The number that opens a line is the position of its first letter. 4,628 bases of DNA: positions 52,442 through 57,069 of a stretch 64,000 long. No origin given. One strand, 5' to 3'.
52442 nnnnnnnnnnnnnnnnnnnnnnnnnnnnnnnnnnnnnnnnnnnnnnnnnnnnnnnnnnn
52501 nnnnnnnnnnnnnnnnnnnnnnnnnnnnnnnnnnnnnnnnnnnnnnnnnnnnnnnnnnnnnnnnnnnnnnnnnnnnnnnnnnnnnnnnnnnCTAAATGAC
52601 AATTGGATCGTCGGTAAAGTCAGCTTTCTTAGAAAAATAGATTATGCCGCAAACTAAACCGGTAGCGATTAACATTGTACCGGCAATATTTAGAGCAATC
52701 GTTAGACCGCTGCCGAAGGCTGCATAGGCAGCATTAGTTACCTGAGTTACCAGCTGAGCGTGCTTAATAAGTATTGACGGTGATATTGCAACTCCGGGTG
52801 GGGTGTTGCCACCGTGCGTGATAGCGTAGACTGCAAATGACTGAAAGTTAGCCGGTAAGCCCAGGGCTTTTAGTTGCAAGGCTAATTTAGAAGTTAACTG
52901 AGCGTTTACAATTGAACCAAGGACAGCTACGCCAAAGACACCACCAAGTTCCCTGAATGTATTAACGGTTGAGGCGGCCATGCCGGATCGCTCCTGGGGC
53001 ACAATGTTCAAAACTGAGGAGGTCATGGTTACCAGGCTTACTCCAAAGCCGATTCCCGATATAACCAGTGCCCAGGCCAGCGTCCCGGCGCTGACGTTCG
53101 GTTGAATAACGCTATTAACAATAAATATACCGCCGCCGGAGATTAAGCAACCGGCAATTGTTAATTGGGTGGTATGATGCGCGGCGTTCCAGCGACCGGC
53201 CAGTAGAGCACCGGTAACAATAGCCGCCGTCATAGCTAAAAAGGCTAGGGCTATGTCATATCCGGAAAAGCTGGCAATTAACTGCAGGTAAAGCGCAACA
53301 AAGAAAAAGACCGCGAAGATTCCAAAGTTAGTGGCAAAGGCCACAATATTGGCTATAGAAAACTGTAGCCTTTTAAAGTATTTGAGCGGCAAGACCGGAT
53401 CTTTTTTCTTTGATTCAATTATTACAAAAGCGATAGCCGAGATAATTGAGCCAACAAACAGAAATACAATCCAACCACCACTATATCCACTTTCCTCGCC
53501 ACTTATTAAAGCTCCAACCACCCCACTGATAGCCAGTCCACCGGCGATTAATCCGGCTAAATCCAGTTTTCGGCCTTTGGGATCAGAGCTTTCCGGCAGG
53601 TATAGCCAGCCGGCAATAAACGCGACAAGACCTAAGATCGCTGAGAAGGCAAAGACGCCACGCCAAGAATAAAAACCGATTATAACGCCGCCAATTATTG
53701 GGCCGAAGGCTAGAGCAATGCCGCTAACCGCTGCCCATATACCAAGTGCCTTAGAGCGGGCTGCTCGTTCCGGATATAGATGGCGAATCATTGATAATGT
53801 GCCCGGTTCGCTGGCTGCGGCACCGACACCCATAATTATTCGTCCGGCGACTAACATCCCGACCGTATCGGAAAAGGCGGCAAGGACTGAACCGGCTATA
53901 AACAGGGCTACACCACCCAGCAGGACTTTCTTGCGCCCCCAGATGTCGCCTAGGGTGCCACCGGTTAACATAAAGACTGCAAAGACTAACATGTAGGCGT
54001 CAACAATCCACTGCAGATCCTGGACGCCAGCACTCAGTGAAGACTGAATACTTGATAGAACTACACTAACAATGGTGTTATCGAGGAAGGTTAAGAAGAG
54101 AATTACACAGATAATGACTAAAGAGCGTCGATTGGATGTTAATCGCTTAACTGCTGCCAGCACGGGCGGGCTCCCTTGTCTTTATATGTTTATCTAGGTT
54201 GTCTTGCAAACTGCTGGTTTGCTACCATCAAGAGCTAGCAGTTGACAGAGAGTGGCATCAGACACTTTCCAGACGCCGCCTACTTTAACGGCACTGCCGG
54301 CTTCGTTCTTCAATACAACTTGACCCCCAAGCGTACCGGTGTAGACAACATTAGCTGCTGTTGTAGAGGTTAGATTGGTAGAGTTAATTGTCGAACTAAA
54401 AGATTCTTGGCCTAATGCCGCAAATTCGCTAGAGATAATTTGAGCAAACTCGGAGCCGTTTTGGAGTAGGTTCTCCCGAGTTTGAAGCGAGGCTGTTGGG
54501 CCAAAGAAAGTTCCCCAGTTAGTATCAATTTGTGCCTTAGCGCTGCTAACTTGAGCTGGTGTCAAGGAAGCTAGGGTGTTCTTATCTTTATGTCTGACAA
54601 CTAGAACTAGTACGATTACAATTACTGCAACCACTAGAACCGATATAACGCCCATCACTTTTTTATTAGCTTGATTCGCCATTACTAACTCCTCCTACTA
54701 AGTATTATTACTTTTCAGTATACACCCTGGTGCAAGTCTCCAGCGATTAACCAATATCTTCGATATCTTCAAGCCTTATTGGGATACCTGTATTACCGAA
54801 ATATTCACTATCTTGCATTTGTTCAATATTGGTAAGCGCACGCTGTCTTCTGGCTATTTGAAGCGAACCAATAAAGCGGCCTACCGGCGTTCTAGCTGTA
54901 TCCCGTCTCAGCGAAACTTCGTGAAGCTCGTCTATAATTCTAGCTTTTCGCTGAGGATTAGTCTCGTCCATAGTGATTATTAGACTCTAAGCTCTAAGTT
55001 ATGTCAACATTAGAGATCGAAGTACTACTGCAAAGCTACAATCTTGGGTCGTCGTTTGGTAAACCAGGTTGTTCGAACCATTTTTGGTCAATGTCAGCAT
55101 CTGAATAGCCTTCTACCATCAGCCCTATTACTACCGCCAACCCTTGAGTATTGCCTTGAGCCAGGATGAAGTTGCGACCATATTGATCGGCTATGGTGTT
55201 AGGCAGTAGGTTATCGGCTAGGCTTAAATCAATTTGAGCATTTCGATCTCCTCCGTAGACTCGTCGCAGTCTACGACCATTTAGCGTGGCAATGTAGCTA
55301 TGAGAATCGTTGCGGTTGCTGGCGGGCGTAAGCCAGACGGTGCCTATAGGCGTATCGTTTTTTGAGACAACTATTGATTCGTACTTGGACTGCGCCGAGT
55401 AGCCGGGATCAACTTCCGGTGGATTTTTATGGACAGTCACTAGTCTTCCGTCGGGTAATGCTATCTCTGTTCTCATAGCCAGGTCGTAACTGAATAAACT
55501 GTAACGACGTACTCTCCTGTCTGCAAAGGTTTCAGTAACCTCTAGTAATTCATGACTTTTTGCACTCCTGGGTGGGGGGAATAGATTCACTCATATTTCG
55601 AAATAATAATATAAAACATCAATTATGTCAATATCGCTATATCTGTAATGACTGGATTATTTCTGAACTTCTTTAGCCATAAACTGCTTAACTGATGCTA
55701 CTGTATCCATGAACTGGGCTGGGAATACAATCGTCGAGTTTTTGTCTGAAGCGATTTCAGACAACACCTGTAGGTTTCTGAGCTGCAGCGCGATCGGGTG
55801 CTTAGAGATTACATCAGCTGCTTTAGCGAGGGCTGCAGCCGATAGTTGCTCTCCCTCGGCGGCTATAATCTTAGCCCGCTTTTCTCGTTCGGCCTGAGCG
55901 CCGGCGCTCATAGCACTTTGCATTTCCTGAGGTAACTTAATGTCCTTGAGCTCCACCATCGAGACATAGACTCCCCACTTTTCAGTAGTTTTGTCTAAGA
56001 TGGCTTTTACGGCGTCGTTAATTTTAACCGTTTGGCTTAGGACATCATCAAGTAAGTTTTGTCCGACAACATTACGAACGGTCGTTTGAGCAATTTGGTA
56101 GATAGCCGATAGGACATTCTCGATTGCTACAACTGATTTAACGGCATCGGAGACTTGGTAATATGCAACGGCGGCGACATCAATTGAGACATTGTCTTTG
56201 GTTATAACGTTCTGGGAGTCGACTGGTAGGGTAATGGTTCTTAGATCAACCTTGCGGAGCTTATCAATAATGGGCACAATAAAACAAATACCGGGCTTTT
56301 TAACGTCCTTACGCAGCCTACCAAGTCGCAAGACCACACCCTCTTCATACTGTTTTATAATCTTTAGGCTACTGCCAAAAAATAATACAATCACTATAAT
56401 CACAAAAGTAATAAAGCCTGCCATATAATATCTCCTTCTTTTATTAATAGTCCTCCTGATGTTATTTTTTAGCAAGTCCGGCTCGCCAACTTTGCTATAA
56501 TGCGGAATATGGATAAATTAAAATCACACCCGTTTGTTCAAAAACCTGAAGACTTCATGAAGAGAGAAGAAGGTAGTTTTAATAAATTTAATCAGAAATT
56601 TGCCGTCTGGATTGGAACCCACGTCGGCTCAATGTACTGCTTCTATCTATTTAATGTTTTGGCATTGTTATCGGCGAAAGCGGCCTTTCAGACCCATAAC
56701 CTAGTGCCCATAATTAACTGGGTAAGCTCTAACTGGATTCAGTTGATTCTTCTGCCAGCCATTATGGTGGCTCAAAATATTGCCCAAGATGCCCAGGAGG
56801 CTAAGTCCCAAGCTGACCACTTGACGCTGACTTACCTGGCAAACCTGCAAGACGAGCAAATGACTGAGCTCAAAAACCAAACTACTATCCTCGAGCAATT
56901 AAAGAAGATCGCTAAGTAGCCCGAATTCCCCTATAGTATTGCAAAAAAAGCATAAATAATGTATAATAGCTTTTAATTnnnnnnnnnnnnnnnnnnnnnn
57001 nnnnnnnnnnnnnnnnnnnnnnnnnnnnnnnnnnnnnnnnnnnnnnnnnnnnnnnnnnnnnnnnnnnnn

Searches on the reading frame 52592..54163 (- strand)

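Call 5: search_protein_families(library=pfam, proteins=[window:52592-54163:-], max_evalue=0.1)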
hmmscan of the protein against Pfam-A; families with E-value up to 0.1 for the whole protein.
window:52592-54163:- (523 aa): 2 families
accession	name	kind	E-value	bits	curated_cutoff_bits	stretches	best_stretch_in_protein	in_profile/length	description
PF07690.21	MFS_1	-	6.4e-51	173.7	33.4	1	19-411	2-346/347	Major Facilitator Superfamily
PF00083.30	Sugar_tr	-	7e-11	42.1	22.3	1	47-192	45-194/452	Sugar (and other) transporter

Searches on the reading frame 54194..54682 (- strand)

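Call 4: search_protein_families(library=pfam, proteins=[window:54194-54682:-], max_evalue=1)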
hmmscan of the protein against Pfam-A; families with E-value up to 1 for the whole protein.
window:54194-54682:- (162 aa): 4 families
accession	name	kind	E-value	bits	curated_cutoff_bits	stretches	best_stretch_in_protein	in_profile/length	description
PF08374.16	Protocadherin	-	0.048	14.1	26.3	1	3-36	35-68/217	Protocadherin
PF20082.4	DUF6476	-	0.074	13.4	24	1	9-44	13-46/91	Family of unknown function (DUF6476)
PF15820.10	ECSCR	-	0.075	13.4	27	1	9-42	27-60/104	Endothelial cell-specific chemotaxis regulator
PF04276.17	DUF443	-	0.46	10.7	26.2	1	7-40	90-123/202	Protein of unknown function (DUF443)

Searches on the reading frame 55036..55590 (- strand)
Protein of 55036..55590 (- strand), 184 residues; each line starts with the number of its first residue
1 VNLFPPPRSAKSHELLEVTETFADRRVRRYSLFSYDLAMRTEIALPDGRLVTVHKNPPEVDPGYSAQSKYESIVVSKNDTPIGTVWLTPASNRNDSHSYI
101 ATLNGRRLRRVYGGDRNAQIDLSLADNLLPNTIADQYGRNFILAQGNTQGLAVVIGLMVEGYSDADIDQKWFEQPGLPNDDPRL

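Call 4: search_protein_families(library=pfam, proteins=[window:55036-55590:-], max_evalue=1)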
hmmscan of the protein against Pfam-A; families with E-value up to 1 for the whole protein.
window:55036-55590:- (184 aa): 1 family
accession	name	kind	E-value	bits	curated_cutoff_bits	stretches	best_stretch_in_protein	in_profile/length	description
PF23619.1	Ig_VWA7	-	0.069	13.8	27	1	59-93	38-73/104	VWA7 Ig-like domain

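Call 12: search_protein_families(library=ncbifam, proteins=[window:55036-55590:-], max_evalue=1)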
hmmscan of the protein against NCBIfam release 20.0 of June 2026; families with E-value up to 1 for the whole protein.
window:55036-55590:- (184 aa): 1 family
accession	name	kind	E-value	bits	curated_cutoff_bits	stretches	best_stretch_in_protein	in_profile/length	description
NF006116.0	PRK08264.1-2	equivalog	0.14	11.8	459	1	88-123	11-47/235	SDR family oxidoreductase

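Call 13: search_protein_families(library=phrogs, proteins=[window:55036-55590:-], max_evalue=1)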
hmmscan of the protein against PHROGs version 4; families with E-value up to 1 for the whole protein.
window:55036-55590:- (184 aa): 1 family
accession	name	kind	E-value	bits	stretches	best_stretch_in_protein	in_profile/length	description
phrog_5478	-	unknown function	0.17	12.9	1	125-151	9-35/77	-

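Call 14: search_protein_families(library=padloc, proteins=[window:55036-55590:-], max_evalue=1)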
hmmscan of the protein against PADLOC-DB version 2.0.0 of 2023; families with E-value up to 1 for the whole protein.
window:55036-55590:- (184 aa): 0 families

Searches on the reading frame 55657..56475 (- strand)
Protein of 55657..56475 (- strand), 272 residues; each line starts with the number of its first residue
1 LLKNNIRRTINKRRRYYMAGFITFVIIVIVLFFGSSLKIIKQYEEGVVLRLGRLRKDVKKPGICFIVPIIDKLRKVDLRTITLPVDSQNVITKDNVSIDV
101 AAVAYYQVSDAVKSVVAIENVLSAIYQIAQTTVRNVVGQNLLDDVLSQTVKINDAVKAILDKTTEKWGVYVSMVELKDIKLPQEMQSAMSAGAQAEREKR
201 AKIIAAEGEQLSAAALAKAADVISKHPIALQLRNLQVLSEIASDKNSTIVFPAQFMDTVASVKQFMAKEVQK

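Call 5: search_protein_families(library=pfam, proteins=[window:55657-56475:-], max_evalue=0.1)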
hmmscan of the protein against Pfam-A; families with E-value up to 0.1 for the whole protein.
window:55657-56475:- (272 aa): 4 families
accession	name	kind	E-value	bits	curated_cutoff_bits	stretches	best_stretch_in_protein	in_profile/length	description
PF01145.31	Band_7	-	3.3e-42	144.9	23.6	1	38-209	1-175/176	SPFH domain / Band 7 family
PF15380.11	DUF4607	-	0.001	19.1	22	1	181-234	148-201/264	Domain of unknown function (DUF4607)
PF13421.11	Band_7_1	-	0.0029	17.7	24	1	119-192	131-206/211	SPFH domain-Band 7 family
PF23953.1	TPR_COPA_B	-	0.034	14.3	33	1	183-248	8-74/181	COPA/B TPR domain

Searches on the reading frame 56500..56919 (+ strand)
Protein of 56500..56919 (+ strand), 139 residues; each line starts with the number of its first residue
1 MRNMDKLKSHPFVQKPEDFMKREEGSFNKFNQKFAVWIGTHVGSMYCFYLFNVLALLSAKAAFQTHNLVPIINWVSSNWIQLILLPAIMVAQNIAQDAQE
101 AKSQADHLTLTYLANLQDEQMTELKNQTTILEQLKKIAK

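Call 4: search_protein_families(library=pfam, proteins=[window:56500-56919:+], max_evalue=1)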
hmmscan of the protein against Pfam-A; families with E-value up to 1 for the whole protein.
window:56500-56919:+ (139 aa): 1 family
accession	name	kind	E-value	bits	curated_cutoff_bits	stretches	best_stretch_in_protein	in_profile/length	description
PF06210.16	DUF1003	-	0.29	11.8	27.4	1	38-122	7-82/103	Protein of unknown function (DUF1003)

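Call 12: search_protein_families(library=ncbifam, proteins=[window:56500-56919:+], max_evalue=1)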
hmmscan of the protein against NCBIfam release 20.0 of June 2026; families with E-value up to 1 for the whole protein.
window:56500-56919:+ (139 aa): 2 families
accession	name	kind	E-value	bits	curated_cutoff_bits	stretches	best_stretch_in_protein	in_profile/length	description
TIGR01773.1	GABAperm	equivalog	0.027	13.3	678.1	1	23-85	74-138/452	GABA permease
NF038254.1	T4SS_assoc_EirA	equivalog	0.071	12.6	45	1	23-50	59-88/152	T4SS-associated protein EirA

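Call 13: search_protein_families(library=phrogs, proteins=[window:56500-56919:+], max_evalue=1)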
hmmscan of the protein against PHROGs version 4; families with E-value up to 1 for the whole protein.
window:56500-56919:+ (139 aa): 1 family
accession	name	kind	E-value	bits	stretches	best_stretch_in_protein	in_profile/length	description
phrog_16594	-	unknown function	0.0017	19.3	1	90-136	97-143/167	-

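Call 14: search_protein_families(library=padloc, proteins=[window:56500-56919:+], max_evalue=1)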
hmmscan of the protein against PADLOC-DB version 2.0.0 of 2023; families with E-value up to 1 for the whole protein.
window:56500-56919:+ (139 aa): 0 families

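Call 39: find_related_loci(query=A4, collection=genome_contigs, flank=10000)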
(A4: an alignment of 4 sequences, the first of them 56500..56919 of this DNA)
Query A4 (139 aa) in genome_contigs; peptide patterns used: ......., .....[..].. (x = any residue, [..] = any of these).
95 stretches matched a pattern; 18 encode a relative of the query (tblastn E <= 1e-3); 18 distinct loci.
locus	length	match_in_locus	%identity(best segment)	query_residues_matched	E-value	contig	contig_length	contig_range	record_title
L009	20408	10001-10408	82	3-138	4e-78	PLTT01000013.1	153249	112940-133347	MAG: Candidatus Saccharibacteria bacterium isolate bog_1338 73.20120700_S1D.140_contig_28225, whole genome shotgun seque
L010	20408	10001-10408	79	4-139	2e-73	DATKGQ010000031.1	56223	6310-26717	MAG TPA_asm: Candidatus Saccharimonadales bacterium isolate SMAG_U14555 k141_25536, whole genome shotgun sequence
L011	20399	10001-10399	76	4-136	4e-67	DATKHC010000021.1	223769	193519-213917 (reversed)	MAG TPA_asm: Candidatus Saccharimonadales bacterium isolate SMAG_U14567 k141_115907, whole genome shotgun sequence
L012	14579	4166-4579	72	2-139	6e-66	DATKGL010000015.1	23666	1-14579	MAG TPA_asm: Patescibacteria group bacterium isolate SMAG_U14550 k141_32648, whole genome shotgun sequence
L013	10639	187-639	50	4-139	5e-41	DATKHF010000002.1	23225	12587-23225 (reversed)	MAG TPA_asm: Candidatus Saccharimonadales bacterium isolate SMAG_U14570 k141_179190, whole genome shotgun sequence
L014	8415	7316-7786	45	4-139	2e-35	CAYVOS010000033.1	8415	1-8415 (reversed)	MAG TPA_asm: uncultured Candidatus Saccharibacteria bacterium isolate SRP226684_co1_59 genome assembly, contig: NODE_687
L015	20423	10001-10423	45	10-136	7e-32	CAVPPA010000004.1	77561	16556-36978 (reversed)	MAG: uncultured Candidatus Saccharibacteria bacterium isolate MFD00008.bin.2.54 genome assembly, contig: contig_32966, w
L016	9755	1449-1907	44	4-135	2e-28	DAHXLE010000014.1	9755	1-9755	MAG TPA_asm: Candidatus Saccharibacteria bacterium isolate clean1588 k141_999074, whole genome shotgun sequence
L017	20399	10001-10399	40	7-135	1e-22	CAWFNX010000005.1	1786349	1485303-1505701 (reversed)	MAG: uncultured Verrucomicrobiae bacterium isolate MFD06085.bin.1.132 genome assembly, contig: contig_7434, whole genome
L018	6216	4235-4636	38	7-136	4e-22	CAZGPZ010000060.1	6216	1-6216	MAG TPA_asm: uncultured Candidatus Saccharibacteria bacterium isolate SRP193066_co1_238 genome assembly, contig: NODE_11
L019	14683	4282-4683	39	7-136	2e-21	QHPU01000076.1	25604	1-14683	MAG: Verrucomicrobia bacterium isolate AV21 14_1009_09_20cm_scaffold_964_curated, whole genome shotgun sequence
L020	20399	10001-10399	40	7-135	9e-21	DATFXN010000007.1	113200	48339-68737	MAG TPA_asm: Chthoniobacterales bacterium isolate SMAG_U9518 k141_2817396, whole genome shotgun sequence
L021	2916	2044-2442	39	7-135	2e-20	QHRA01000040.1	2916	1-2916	MAG: Verrucomicrobia bacterium isolate AV114 14_0919_09_20cm_scaffold_19379_curated, whole genome shotgun sequence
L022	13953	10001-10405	37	6-136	2e-19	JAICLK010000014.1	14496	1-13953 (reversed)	MAG: Candidatus Saccharibacteria bacterium isolate GZL_HY_2_bin.140 k141_2354027_length_14496_cov_14.1941, whole genome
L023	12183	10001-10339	41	21-135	5e-19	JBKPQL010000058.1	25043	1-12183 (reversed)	MAG: Verrucomicrobiota bacterium isolate GS_EKS_MAG_00077 GS_EKS_000000468438, whole genome shotgun sequence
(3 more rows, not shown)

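Call 55: find_related_loci(query=A4, collection=metagenome_contigs, flank=10000)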
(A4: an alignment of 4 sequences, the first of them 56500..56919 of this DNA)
Query A4 (139 aa) in metagenome_contigs; peptide patterns used: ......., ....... (x = any residue, [..] = any of these).
600 stretches matched a pattern (row limit reached: there are more); 57 encode a relative of the query (tblastn E <= 1e-3); 57 distinct loci.
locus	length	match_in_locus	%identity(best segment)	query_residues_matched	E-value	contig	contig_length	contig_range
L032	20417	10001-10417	88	1-139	2e-82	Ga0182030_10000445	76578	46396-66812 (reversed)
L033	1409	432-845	87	1-138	1e-86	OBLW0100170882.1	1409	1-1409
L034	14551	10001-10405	87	4-138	1e-80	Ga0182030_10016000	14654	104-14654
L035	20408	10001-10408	85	4-139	6e-80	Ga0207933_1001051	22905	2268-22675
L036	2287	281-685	87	4-138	6e-82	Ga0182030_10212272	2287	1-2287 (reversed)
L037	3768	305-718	86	1-138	2e-78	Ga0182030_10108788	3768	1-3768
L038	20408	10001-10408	82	3-138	6e-78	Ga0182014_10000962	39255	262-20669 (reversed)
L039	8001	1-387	87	11-139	2e-76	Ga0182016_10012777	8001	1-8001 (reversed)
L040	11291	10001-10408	79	4-139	3e-73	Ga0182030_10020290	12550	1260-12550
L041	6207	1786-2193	79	4-139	3e-73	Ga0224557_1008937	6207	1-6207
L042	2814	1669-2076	78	4-139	8e-73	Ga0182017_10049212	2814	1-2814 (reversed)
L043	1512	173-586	74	2-139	2e-72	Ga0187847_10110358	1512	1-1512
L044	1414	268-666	77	3-139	1e-71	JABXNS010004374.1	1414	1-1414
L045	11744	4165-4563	74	3-139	5e-68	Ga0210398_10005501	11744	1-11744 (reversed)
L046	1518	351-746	75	4-139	4e-70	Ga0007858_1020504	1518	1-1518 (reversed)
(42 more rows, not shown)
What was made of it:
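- Tried and rejected: I anchored on the conserved 139-aa neighbour instead (calls 39, 55).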
